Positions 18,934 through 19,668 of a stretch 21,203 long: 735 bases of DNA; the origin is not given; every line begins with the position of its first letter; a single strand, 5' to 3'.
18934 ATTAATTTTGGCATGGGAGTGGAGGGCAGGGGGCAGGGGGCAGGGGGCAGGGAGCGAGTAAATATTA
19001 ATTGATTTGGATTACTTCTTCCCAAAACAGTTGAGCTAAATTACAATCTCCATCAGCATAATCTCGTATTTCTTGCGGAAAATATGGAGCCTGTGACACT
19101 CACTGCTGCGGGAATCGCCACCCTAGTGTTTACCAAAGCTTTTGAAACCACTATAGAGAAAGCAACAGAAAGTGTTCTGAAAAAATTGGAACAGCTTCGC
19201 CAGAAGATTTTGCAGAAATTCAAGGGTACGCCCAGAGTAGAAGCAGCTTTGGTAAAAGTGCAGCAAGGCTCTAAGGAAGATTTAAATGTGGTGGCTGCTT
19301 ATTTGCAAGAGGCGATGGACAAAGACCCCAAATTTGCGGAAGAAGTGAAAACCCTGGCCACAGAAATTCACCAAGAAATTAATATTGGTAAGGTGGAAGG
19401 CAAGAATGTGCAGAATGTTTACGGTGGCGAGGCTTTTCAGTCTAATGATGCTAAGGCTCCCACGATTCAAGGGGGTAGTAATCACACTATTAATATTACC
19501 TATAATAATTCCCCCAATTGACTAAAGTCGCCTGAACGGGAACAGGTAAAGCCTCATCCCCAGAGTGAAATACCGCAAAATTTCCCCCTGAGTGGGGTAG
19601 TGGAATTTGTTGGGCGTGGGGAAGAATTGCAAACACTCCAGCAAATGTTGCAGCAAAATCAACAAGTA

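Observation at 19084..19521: The N-module looks like a membrane-targeting death/adaptor domain with an amyloid-signal-like N/G/Q tail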

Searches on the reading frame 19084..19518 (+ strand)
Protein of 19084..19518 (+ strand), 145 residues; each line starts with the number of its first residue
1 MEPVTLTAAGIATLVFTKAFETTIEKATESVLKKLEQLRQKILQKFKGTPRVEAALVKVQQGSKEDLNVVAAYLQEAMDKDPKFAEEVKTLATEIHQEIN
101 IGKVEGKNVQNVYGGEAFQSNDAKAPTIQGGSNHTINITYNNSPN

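Call 5: search_protein_families(library=pfam, proteins=[window:19084-19518:+], max_evalue=1)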
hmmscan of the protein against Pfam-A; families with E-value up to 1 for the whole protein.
window:19084-19518:+ (145 aa): 2 families
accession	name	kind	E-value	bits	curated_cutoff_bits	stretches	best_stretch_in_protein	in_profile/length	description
PF13848.12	Thioredoxin_6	-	0.09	13.1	27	1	68-128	96-155/184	Thioredoxin-like domain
PF15005.11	IZUMO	-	0.22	12.6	25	1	21-78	58-112/143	Izumo sperm-egg fusion, Ig domain-associated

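Call 6: search_protein_families(library=ncbifam, proteins=[window:19084-19518:+], max_evalue=1)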
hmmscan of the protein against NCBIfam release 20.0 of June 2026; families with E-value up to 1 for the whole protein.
window:19084-19518:+ (145 aa): 4 families
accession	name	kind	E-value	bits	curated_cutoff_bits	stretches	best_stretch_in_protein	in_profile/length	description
NF041918.1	SAMP1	equivalog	0.004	17.7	60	1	63-116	21-73/91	ubiquitin-like small modifier protein 1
NF047615.1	LIC13259_LIC11441_fam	subfamily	0.0052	17.2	100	1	8-79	8-80/144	LIC13259/LIC11441 family protein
NF037954.1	het_cyst_PatD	equivalog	0.036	14.5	50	1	25-99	6-74/116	heterocyst frequency control protein PatD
TIGR04530.1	hemophoreRv0203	equivalog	0.085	13.1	120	1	5-93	5-91/118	hemophore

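Call 7: find_homologous_proteins(query=window:19084-19518:+, max_evalue=0.01)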
Query window:19084-19518:+ (145 aa): 73 proteins with E <= 0.01 among 105 candidates.
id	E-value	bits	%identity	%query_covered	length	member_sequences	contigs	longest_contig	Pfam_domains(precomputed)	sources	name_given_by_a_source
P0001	9.1e-86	302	100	100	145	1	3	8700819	-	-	-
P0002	3.8e-84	297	97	100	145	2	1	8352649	-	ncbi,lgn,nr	ncbi:hypothetical protein NIES2107_09620 [Nostoc carneum NIES-2107]|nr:hypothetical protein NIES2107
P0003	5.5e-82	290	96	100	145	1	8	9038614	-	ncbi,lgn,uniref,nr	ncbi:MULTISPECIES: hypothetical protein [unclassified Tolypothrix]|uniref:hypothetical protein n=1 T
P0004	6.1e-73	261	87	100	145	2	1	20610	-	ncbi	-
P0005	2.2e-65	236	79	100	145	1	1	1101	-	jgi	jgi:hypothetical protein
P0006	4.5e-63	229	79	100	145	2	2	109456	-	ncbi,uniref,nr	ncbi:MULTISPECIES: hypothetical protein [Calothrix]|uniref:Fis family transcriptional regulator n=2 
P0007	1.6e-59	218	74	100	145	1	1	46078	-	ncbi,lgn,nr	ncbi:hypothetical protein GS682_29255 [Nostoc sp. B(2019)]|nr:hypothetical protein [Nostoc sp. B(201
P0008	5.6e-59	216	74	100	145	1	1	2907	-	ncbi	ncbi:MAG: hypothetical protein ACIWVG_02315 [Gloeotrichia echinulata HAB0833]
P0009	2.0e-58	214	72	100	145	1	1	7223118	-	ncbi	ncbi:MAG: hypothetical protein ACFKPT_12810 [Gloeotrichia echinulata GP01]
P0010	2.8e-58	213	71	100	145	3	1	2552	-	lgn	-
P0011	1.2e-56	208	70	98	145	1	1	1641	-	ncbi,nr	ncbi:MAG: hypothetical protein ICV78_27775 [Tolypothrix sp. Co-bin9]|nr:hypothetical protein [Tolypo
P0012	3.3e-55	204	70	100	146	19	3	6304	-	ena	-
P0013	6.6e-55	203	69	100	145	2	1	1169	-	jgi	jgi:uncharacterized protein YoxC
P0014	8.2e-55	202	69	99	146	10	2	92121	-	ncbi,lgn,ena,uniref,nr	ncbi:hypothetical protein [Nostoc sp. JL33]|uniref:hypothetical protein n=1 Tax=Nostoc sp. JL33 TaxI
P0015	1.6e-54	201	69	99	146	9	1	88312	-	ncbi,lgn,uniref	ncbi:hypothetical protein [Nostoc sp.]|uniref:hypothetical protein n=1 Tax=Nostoc sp. TaxID=1180 Rep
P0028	6.7e-52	193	68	100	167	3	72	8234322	-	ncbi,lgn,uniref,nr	ncbi:hypothetical protein Npun_R4604 [Nostoc punctiforme PCC 73102]|uniref:Uncharacterized protein n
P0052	5.1e-43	164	60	97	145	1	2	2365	PF20701.5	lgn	-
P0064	1.4e-24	105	45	95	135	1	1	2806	-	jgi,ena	-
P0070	4.2e-6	45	37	71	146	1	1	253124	-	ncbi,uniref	ncbi:hypothetical protein QUA74_01895 [Microcoleus sp. LAD1_D3]|uniref:hypothetical protein n=1 Tax=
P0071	2.1e-5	43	36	97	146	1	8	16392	-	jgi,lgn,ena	jgi:hypothetical protein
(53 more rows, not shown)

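Call 9: search_protein_families(library=pfam, proteins=[P0052, P0064, P0070, P0071, P0028], max_evalue=1)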
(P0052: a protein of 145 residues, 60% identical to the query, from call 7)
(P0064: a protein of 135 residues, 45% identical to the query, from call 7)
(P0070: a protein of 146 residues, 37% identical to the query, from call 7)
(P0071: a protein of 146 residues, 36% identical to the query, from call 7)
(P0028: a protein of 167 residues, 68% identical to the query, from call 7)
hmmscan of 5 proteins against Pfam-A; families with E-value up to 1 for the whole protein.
P0052 (145 aa): 5 families
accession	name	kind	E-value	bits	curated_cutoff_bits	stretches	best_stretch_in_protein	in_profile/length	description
PF24580.1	DUF7607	-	0.013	16.1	27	1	14-90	8-84/110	Domain of unknown function (DUF7607)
PF09015.16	NgoMIV_restric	-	0.041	13.5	23.2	1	14-69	54-110/275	NgoMIV restriction enzyme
PF04822.18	Takusan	-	0.16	12.3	28.1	1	73-95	6-28/85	Takusan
PF14492.12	EFG_III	-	0.18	12.3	27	1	55-88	8-41/75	Elongation Factor G, domain III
PF05016.21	ParE_toxin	-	0.24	12.4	23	0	61-102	7-48/89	ParE toxin of type II toxin-antitoxin system, parDE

P0064 (135 aa): 3 families
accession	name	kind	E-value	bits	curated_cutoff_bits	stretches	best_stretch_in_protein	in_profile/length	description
PF10234.14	Cluap1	-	0.011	15.6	25.8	1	20-94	164-238/268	Clusterin-associated protein-1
PF11329.14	DUF3131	-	0.027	13.9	20.3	1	61-113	104-156/367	Protein of unknown function (DUF3131)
PF20687.2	CsoSCA_N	-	0.051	14.2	27.5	1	49-92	7-52/93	Carboxysome Shell Carbonic Anhydrase, N-terminal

P0070 (146 aa): 3 families
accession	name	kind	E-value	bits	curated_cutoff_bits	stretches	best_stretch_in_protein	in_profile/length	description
PF14662.11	KASH_CCD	-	0.004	17.6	43.3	1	82-136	23-77/191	Coiled-coil region of CCDC155 or KASH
PF18158.6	AidB_N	-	0.43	11.1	22.9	0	3-27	124-145/156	Adaptive response protein AidB N-terminal domain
PF00748.24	Calpain_inhib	-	0.74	10.7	22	0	60-133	23-96/130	Calpain inhibitor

P0071 (146 aa): 2 families
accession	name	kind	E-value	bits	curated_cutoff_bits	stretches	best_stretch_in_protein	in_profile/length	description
PF14662.11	KASH_CCD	-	0.017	15.5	43.3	1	82-136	23-77/191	Coiled-coil region of CCDC155 or KASH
PF00748.24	Calpain_inhib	-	0.36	11.7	22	1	62-133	25-96/130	Calpain inhibitor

P0028 (167 aa): 4 families
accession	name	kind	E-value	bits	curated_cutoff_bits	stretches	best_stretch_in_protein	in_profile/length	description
PF13848.12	Thioredoxin_6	-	0.0054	17.1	27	1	33-149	42-155/184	Thioredoxin-like domain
PF09887.15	DUF2114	-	0.051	12.5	25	1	43-114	46-117/449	Uncharacterized protein conserved in archaea (DUF2114)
PF19832.4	DUF6313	-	0.086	13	25.8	1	30-97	59-120/182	Family of unknown function (DUF6313)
PF24580.1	DUF7607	-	0.1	13.2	27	1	36-82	7-53/110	Domain of unknown function (DUF7607)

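Call 13: find_related_loci(query=A2, collection=genome_contigs, flank=4000)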
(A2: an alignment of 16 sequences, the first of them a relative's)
Query A2 (145 aa) in genome_contigs; peptide patterns used: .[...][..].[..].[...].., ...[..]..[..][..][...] (x = any residue, [..] = any of these).
288 stretches matched a pattern; 94 encode a relative of the query (tblastn E <= 1e-3); the best 80 are kept; 80 distinct loci.
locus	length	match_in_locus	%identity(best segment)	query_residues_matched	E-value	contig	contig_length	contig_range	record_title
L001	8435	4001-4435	97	1-145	9e-93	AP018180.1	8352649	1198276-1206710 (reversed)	Nostoc carneum NIES-2107 DNA, nearly complete genome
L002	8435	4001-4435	73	1-145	1e-67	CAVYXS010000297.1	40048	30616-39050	MAG: uncultured cyanobacterium isolate MFD03044.bin.2.81 genome assembly, contig: contig_85029, whole genome shotgun seq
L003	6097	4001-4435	74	1-145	1e-67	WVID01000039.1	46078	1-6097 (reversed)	Nostoc sp. B(2019) strain B NODE_39_length_46078_cov_48.404187, whole genome shotgun sequence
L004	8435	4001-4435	68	1-145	2e-63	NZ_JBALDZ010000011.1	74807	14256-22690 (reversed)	MAG: Nostoc sp. isolate P3034 bin 5 NODE_321_length_74807_cov_69.513920, whole genome shotgun sequence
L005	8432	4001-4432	69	1-144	1e-62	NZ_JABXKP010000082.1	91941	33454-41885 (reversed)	MAG: Nostoc sp. JL33 NODE_132_length_91941_cov_81.2199, whole genome shotgun sequence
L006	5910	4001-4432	69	1-144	2e-62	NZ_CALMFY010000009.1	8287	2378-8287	MAG: uncultured Nostoc sp. isolate SRR13685151_bin.36_CONCOCT_v1.1_MAG NODE_476_length_8287_cov_14.515549, whole genome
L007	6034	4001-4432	69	1-144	3e-62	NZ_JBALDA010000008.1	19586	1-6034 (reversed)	MAG: Nostoc sp. isolate P12641 bin 9 NODE_1027_length_19586_cov_78.497512, whole genome shotgun sequence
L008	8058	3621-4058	68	1-145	2e-62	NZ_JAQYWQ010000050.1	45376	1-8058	MAG: Nostoc sp. S13 S13_NODE_93_length_45376_cov_37.3297, whole genome shotgun sequence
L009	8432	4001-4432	68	1-144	4e-62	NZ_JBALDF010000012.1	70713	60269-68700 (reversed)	MAG: Nostoc sp. isolate P14213 bin 4 NODE_207_length_70713_cov_46.769733, whole genome shotgun sequence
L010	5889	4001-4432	68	1-144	1e-61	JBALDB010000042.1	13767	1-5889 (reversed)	MAG: Nostoc sp. isolate P12642 bin 1 NODE_879_length_13767_cov_171.056100, whole genome shotgun sequence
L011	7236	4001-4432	67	1-144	7e-61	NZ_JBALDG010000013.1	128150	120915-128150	MAG: Nostoc sp. isolate P14264 bin 5 NODE_152_length_128150_cov_58.263246, whole genome shotgun sequence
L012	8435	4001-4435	66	1-145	2e-60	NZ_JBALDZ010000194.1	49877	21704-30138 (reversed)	MAG: Nostoc sp. isolate P3034 bin 5 NODE_621_length_49877_cov_65.291230, whole genome shotgun sequence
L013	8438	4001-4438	68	1-145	1e-60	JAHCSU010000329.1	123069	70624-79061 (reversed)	Nostoc sp. CCCryo 231-06 CCCRYO23106-329, whole genome shotgun sequence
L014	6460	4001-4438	67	1-145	3e-60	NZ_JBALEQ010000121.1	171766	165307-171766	MAG: Nostoc sp. isolate P8256 bin 3 NODE_32_length_171766_cov_165.358278, whole genome shotgun sequence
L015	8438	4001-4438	66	1-145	4e-60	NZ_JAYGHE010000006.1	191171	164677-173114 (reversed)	Nostoc sp. UHCC 0252 00006__length=191171, whole genome shotgun sequence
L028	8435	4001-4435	63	1-144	2e-50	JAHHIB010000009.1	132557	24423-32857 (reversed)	MAG: Scytonema hyalinum WJT4-NPBG1 scaffold_84_c1, whole genome shotgun sequence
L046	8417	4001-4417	55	1-141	1e-42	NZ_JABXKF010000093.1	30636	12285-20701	MAG: Nostoc sp. LPT NODE_519_length_30636_cov_113.456, whole genome shotgun sequence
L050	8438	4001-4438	58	1-144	6e-40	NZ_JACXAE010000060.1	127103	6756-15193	Iningainema tapete BLCC-T55 NODE_30_length_127103_cov_26.083322, whole genome shotgun sequence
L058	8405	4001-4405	44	1-144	1e-29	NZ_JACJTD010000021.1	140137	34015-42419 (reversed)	Nostoc foliaceum FACHB-393 contig21, whole genome shotgun sequence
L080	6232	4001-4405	41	1-144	2e-27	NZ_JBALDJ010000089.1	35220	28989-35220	MAG: Nostoc sp. isolate P14320 bin 11 NODE_627_length_35220_cov_49.005438, whole genome shotgun sequence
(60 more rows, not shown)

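Call 48: predict_structure(alignment_id=A4)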
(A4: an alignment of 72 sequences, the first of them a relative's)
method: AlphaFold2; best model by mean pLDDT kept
length: 145 residues; sequences in the alignment: 72
mean_pLDDT: 68.9   pTM: 0.56
mean pLDDT of the five models: 68.9, 68.0, 66.0, 63.3, 62.0
residues with pLDDT >= 90: 14; 70-90: 69; 50-70: 18; < 50: 44
segments of 3 or more residues with pLDDT < 50: 1-3, 104-115, 117-145
pLDDT, mean of each block of 10 residues (from residue 1): 64 75 63 86 88 86 85 91 89 79 47 40 42 41 41
secondary structure, 60 per line:
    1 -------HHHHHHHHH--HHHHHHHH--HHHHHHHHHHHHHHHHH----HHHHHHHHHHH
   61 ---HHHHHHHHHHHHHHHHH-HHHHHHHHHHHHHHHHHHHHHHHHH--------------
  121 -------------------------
elements in order: H8-16 H19-26 H29-45 H50-60 H64-80 H82-106

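Call 50: search_solved_structures(query=A4, max_evalue=10)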
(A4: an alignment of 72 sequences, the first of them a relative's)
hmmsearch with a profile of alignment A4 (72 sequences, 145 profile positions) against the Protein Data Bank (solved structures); distinct sequences matched with E-value up to 10: 8.
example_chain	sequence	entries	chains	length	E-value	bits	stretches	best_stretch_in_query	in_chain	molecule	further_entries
4xbs_A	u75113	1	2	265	0.043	17.2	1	49-108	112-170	Deoxyribose-phosphate aldolase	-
5h91_A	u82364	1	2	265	0.082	16.3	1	50-108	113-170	Deoxyribose-phosphate aldolase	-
4xbk_A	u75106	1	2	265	0.1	16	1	50-108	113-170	Deoxyribose-phosphate aldolase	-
3he4_A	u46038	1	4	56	0.39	14.1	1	33-76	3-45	SYNZIP6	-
7xql_B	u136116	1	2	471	0.41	14.1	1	15-90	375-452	Ankyrin repeat-containing protein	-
7kj6_A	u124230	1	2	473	0.41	14.1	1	15-90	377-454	Ankyrin repeat-containing protein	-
7ew8_A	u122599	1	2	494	1.9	11.9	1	15-90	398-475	ANK_REP_REGION domain-containing protein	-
7upp_B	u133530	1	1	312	9.3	9.7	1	26-95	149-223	DHT03 protein B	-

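Call 52: fold_search(model_id=the predicted structure, library=pdb)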
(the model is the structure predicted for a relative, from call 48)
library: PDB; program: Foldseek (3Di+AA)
matches with E <= 10: 42; with E <= 0.001: 0
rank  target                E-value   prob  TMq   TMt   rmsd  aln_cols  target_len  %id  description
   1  5mto_A                2.5e+00  0.21  0.31  0.40  13.6       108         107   11  N-terminal domain of the human tumor suppressor ING5 C19S mutant (released 2018-02-28)
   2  3aff_A                3.1e+00  0.06  0.18  0.09  12.3       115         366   11  Crystal structure of the HsaA monooxygenase from M. tuberculosis (released 2010-05-26)
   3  9cu8_A                3.6e+00  0.11  0.24  0.32  13.1       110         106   17  Crystal Structure of TNFR2 TNFR2_mb1 Complex (released 2024-12-04)
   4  9e2l_D                3.8e+00  0.12  0.28  0.17  14.5       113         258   11  Variediene synthase with one cyclase (conformation 2) (released 2025-05-21)
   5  2cpt_MODEL_1_A        4.2e+00  0.09  0.22  0.26  15.0       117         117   17  Solution structure of MIT domain from human SKD1 (released 2005-11-19)
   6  4hr1_A                4.2e+00  0.08  0.23  0.26   8.5       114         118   17  Structure of PAV1-137, a protein from the virus PAV1 that infects Pyrococcus abyssi. (released 2013-06-19)
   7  8uao_A                4.4e+00  0.10  0.23  0.16  10.9       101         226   15  DpHF18 filament (released 2024-04-10)
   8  5me8_A                5.5e+00  0.13  0.30  0.38  14.1       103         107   16  N-terminal domain of the human tumor suppressor ING5 (released 2018-03-14)
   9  9e2h_E                5.5e+00  0.08  0.28  0.17  14.4       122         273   11  Variediene synthase hexameric prenyltransferase core (released 2025-05-21)
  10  8snb_6Q               5.5e+00  0.03  0.18  0.14  48.8       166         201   13  atomic model of sea urchin sperm doublet microtubule (48-nm periodicity) (released 2023-06-28)
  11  5azd_D                5.8e+00  0.11  0.29  0.19  10.4       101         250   14  Crystal structure of thermophilic rhodopsin. (released 2016-04-27)
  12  4xwj_A                5.8e+00  0.07  0.21  0.20   9.4        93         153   14  Histidine-containing phosphocarrier protein (HPr) and antisigma factor Rsd complex (released 2015-10-21)
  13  5cwo_A                5.8e+00  0.06  0.22  0.17  13.7       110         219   15  Crystal structure of de novo designed helical repeat protein DHR76 (released 2015-12-16)
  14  7dr6_E                6.1e+00  0.09  0.28  0.21  15.4       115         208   16  PA28alpha-beta in complex with immunoproteasome (released 2021-01-20)
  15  4zwt_E                6.1e+00  0.04  0.18  0.21  18.2       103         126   14  Crystal Structure of the Bacteriophage T4 recombination mediator protein UvsY, Lattice Type IV (released 2016-03-02)
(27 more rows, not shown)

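Call 69: find_encoding_contigs(protein=window:19084-19518:+, flank=5000, max_places=3)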
Protein window:19084-19518:+ (145 aa): 5 contigs read that carry it; 3 places shown.
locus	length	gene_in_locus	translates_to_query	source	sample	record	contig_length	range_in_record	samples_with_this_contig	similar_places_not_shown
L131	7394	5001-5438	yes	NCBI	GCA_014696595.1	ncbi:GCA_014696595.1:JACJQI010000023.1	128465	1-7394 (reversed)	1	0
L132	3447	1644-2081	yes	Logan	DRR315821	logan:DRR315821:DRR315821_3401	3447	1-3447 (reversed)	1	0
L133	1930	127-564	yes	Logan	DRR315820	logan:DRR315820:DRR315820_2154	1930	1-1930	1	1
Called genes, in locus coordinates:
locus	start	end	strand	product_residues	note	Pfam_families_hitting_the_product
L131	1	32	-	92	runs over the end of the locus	-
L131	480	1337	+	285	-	-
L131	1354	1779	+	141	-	-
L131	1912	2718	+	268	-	PF00497:SBP_bac_3, PF10613:Lig_chan-Glu_bd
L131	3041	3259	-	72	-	-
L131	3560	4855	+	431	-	PF00654:Voltage_CLC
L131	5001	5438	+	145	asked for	-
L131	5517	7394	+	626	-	PF00931:NB-ARC, PF17874:TPR_MalT, PF24885:TPR_NPHP3, PF13424:TPR_12, PF13374:TPR_10, PF13374:TPR_10, PF13424:TPR_12, PF24885:TPR_NPHP3, +29 more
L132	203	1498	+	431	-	PF00654:Voltage_CLC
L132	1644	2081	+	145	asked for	-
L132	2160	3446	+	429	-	?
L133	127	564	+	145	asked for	-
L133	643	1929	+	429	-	?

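Call 73: search_protein_families(library=pfam, proteins=[L050:4427-5635:+, L046:4430-5800:+, L028:4442-6000:+], max_evalue=0.01)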
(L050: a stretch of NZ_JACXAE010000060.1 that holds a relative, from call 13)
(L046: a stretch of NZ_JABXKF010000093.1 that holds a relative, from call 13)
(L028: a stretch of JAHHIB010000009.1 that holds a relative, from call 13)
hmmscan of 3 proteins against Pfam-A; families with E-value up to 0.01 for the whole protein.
L050:4427-5635:+ (403 aa): 4 families
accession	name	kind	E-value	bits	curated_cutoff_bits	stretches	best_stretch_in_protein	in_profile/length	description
PF25520.1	AAA_lid_TANC1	-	1.5e-10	41.5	29.1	1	212-290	10-94/96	TANC1-like, AAA+ ATPase lid domain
PF13191.12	AAA_16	-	4.9e-08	34.1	32.6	1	41-163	2-148/167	AAA ATPase domain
PF24883.2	NPHP3_N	-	2.7e-07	31.4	24.8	1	58-163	20-140/164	Nephrocystin 3, N-terminal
PF13401.12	AAA_22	-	2.3e-05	25.2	27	1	62-167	7-104/130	AAA domain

L046:4430-5800:+ (457 aa): 2 families
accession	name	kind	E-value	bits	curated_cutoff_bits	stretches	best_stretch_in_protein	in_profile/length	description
PF00931.28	NB-ARC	-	1.9e-20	73.7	23.5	1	39-239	12-223/248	NB-ARC domain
PF17908.6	APAF1_C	-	9.9e-06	26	22.8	1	373-423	1-52/135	APAF-1 helical domain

L028:4442-6000:+ (519 aa): 12 families
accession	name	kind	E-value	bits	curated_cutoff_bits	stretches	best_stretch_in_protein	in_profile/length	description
PF05729.18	NACHT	-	1e-14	55.1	26.7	1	107-251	3-166/167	NACHT domain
PF20720.3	nSTAND3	-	3.9e-07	30.3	27.2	1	103-236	16-133/155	Novel STAND NTPase 3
PF13401.12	AAA_22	-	9.8e-07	29.6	27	1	105-211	6-120/130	AAA domain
PF25199.1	nSTAND_NTPase5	-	3.3e-06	27.4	34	1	91-224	28-143/145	Novel STAND NTPase 5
PF24883.2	NPHP3_N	-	4.7e-06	27.3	24.8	0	166-214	117-164/164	Nephrocystin 3, N-terminal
PF13191.12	AAA_16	-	1e-05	26.5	32.6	1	91-192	11-114/167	AAA ATPase domain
PF13238.12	AAA_18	-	0.0009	20.1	29.4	1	107-213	1-99/128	AAA domain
PF20693.3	YobI-ATPase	-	0.0017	18.4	27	1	100-234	10-137/363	YobI-like P-loop NTPase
PF03308.22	MeaB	-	0.0017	17.9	23.1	1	87-130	18-59/273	Methylmalonyl Co-A mutase-associated GTPase MeaB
PF00005.33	ABC_tran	-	0.0028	18.7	25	1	103-127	10-34/137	ABC transporter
PF13173.12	AAA_14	-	0.0031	17.9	27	1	104-197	2-83/129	AAA domain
PF13555.12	AAA_29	-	0.0061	16.7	27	0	105-121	23-39/61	P-loop containing region of AAA domain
